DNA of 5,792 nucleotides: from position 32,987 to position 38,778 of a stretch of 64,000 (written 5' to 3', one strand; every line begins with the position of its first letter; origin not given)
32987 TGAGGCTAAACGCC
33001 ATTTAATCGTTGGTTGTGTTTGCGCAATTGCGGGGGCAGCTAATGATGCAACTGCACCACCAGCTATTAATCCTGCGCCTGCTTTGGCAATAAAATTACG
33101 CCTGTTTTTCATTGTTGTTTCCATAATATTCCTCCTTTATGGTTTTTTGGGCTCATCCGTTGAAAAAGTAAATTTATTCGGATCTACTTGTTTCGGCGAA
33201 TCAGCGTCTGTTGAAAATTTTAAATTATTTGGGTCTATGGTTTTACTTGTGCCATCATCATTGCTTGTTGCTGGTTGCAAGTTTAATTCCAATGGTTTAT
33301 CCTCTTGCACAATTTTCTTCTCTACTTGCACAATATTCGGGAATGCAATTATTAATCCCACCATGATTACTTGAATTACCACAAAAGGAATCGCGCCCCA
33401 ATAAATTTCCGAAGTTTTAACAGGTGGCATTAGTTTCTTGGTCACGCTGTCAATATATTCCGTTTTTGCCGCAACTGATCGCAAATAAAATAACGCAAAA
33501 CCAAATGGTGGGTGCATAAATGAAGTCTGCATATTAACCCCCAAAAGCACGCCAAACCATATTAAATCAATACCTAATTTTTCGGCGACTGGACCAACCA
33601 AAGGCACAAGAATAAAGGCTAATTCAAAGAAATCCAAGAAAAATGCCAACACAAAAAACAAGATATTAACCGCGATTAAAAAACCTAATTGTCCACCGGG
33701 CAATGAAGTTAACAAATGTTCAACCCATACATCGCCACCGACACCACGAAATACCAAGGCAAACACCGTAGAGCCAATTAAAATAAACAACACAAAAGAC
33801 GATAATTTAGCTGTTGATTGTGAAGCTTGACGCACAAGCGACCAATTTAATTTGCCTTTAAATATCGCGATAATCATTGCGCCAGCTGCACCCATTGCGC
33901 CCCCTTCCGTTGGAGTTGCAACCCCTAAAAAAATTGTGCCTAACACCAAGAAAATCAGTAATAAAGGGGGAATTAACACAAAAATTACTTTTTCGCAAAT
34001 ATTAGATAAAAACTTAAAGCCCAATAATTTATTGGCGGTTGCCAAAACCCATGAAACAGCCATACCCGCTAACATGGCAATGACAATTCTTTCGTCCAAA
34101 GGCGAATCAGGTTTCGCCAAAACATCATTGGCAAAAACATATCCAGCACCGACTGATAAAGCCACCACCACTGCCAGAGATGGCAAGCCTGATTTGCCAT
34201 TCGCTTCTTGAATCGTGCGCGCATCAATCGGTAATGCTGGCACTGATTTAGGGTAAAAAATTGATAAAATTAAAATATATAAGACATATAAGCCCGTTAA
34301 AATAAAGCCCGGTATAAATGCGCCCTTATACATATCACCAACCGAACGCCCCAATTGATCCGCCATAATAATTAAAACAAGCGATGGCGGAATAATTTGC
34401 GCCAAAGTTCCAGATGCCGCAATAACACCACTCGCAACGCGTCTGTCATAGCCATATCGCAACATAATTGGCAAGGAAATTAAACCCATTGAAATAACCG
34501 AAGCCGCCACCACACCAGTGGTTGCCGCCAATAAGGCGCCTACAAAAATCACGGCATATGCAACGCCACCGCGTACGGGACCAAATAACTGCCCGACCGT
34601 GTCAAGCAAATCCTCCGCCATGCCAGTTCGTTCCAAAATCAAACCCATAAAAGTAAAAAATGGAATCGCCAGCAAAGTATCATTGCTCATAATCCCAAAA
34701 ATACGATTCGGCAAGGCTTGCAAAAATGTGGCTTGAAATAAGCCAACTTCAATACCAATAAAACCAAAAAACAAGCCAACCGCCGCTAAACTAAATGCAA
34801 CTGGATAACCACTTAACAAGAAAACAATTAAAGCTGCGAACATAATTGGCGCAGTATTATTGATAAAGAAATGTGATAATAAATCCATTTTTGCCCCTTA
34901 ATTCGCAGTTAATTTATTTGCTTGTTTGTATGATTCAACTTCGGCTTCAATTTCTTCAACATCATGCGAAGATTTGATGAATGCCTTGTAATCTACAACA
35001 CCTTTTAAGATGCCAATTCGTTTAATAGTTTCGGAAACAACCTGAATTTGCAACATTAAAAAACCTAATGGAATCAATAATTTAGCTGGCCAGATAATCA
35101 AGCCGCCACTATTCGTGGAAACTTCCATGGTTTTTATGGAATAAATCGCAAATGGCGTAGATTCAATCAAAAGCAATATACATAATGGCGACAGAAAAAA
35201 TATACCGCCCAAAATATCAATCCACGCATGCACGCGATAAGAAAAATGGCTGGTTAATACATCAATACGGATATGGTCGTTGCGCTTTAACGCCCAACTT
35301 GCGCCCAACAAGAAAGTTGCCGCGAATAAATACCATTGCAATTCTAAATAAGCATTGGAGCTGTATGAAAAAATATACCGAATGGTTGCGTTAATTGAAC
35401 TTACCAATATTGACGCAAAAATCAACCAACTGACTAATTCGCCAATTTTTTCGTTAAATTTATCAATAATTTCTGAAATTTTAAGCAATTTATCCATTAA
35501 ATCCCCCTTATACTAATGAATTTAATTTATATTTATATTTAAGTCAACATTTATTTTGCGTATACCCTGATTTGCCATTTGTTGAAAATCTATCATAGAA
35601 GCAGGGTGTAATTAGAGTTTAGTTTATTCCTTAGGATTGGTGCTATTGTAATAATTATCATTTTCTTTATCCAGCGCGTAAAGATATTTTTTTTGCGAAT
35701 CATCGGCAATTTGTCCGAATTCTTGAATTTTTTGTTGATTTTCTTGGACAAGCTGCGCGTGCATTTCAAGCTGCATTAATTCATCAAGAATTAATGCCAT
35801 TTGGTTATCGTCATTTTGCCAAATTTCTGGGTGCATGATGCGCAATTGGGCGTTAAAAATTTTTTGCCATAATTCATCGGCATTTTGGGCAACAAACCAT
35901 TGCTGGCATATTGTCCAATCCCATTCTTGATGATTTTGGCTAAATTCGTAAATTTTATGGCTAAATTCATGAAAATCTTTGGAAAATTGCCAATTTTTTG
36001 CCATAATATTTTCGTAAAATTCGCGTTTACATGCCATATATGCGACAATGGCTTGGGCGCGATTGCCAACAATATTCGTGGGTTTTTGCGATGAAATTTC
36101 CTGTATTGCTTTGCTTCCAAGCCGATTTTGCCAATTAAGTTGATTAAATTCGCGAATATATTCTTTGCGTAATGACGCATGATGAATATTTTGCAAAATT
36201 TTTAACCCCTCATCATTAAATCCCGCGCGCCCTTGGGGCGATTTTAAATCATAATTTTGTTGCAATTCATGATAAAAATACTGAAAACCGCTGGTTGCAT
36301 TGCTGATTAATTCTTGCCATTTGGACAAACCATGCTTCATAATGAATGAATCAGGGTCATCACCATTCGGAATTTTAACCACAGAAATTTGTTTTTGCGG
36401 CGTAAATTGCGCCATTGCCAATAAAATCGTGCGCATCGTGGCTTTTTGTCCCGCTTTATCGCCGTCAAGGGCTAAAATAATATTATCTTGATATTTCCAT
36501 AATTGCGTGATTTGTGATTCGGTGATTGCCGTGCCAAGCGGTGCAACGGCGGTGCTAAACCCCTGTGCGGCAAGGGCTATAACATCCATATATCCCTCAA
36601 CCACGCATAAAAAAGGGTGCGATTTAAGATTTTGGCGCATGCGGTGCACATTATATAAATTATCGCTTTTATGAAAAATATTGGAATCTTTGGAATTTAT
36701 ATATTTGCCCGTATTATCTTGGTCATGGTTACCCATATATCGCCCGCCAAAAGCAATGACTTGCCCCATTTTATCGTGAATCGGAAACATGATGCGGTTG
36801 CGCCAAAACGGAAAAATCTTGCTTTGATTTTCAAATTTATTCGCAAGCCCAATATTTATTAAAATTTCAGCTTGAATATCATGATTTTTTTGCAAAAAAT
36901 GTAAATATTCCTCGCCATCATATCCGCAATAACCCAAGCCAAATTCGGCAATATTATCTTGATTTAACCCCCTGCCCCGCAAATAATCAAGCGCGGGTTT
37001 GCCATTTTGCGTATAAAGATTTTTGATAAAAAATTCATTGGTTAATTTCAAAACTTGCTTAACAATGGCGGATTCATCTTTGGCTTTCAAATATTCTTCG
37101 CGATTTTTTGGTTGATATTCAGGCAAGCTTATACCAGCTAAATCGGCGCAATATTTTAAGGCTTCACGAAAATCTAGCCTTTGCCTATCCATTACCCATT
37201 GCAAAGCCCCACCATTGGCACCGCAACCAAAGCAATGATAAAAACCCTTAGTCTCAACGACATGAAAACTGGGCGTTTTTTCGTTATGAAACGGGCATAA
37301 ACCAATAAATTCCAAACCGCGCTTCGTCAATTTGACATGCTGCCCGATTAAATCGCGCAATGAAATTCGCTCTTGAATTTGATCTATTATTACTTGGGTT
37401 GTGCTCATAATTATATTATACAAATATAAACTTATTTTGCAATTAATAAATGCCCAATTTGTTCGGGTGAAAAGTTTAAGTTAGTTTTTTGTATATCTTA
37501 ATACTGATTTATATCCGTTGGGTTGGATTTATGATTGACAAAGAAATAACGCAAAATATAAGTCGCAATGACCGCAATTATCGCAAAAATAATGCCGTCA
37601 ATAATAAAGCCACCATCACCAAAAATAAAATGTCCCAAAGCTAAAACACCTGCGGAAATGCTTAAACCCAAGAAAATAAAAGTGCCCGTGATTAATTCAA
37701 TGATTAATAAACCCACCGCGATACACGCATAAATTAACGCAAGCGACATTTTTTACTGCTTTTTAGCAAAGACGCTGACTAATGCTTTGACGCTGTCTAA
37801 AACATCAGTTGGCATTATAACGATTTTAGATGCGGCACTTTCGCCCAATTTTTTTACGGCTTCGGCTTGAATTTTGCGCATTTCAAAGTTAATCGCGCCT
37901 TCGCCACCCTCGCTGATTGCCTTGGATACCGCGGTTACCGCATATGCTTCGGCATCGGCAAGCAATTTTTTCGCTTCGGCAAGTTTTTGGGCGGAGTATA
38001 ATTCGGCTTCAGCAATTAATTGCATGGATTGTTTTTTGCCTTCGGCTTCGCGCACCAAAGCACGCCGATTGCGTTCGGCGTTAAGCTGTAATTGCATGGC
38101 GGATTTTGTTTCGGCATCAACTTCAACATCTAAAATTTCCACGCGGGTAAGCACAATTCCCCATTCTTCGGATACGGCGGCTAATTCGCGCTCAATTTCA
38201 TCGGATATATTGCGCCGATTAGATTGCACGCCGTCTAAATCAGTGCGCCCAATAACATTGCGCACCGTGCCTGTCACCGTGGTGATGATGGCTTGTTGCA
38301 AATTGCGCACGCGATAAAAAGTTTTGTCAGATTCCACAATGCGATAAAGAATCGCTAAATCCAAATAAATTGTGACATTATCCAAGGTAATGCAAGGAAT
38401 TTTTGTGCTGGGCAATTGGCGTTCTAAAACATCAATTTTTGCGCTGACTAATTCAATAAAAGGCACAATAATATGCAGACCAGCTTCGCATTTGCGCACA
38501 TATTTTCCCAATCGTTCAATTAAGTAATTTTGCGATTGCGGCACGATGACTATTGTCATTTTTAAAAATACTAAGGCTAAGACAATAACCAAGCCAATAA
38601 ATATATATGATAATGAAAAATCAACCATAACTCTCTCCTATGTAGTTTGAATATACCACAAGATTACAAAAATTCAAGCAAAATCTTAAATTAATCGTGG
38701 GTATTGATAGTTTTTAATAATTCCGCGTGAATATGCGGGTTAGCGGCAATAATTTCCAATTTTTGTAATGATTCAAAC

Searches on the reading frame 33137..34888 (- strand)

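Call 76: search_protein_families(library=pfam, proteins=[window:33137-34888:-], max_evalue=0.0001)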
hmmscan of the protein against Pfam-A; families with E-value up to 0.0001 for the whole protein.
window:33137-34888:- (583 aa): 1 family
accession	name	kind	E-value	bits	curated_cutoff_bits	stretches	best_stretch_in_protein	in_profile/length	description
PF06808.19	DctM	-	3.2e-96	323.1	23.8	1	17-519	1-413/413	Tripartite ATP-independent periplasmic transporter, DctM component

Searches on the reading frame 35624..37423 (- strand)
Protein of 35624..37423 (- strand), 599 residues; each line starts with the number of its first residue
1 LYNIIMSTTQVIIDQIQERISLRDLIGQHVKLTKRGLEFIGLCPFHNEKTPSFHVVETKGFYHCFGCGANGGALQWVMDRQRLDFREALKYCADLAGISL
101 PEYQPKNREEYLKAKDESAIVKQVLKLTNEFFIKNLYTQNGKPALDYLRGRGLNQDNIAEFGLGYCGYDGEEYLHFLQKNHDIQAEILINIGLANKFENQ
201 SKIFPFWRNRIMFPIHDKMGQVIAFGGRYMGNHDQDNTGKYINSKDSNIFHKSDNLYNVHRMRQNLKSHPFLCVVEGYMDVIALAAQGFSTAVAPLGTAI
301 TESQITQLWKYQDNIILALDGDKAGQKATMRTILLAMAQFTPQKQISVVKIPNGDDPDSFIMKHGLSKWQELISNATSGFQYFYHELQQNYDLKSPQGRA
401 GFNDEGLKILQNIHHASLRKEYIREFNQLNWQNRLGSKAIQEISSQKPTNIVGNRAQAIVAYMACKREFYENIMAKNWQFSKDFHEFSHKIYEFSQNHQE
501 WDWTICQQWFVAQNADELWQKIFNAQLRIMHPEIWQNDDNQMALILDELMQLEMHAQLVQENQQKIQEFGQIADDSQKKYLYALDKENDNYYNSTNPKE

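Call 31: search_protein_families(library=ncbifam, proteins=[window:35624-37423:-], max_evalue=0.01)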
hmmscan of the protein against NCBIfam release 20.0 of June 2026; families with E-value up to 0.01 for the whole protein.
window:35624-37423:- (599 aa): 2 families
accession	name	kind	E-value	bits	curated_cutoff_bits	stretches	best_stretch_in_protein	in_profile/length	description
TIGR01391.1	dnaG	equivalog_domain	9.9e-129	429.8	283.6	1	9-428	3-412/414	DNA primase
NF003108.1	PRK04031.1-1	equivalog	8e-05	22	300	1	271-326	165-218/419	DNA primase DnaG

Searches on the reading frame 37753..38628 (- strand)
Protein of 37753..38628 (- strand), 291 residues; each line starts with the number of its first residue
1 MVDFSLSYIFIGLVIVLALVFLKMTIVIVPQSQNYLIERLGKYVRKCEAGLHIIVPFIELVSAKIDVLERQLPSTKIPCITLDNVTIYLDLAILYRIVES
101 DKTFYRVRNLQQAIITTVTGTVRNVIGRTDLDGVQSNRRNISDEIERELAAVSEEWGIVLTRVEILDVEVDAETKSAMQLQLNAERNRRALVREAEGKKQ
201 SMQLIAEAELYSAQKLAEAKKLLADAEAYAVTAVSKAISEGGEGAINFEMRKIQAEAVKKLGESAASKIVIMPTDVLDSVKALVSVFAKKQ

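Call 76: search_protein_families(library=pfam, proteins=[window:37753-38628:-], max_evalue=0.0001)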
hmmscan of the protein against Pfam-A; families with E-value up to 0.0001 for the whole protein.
window:37753-38628:- (291 aa): 1 family
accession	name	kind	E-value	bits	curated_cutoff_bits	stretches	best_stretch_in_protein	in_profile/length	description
PF01145.31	Band_7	-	7.9e-31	107.9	23.6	1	28-198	2-175/176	SPFH domain / Band 7 family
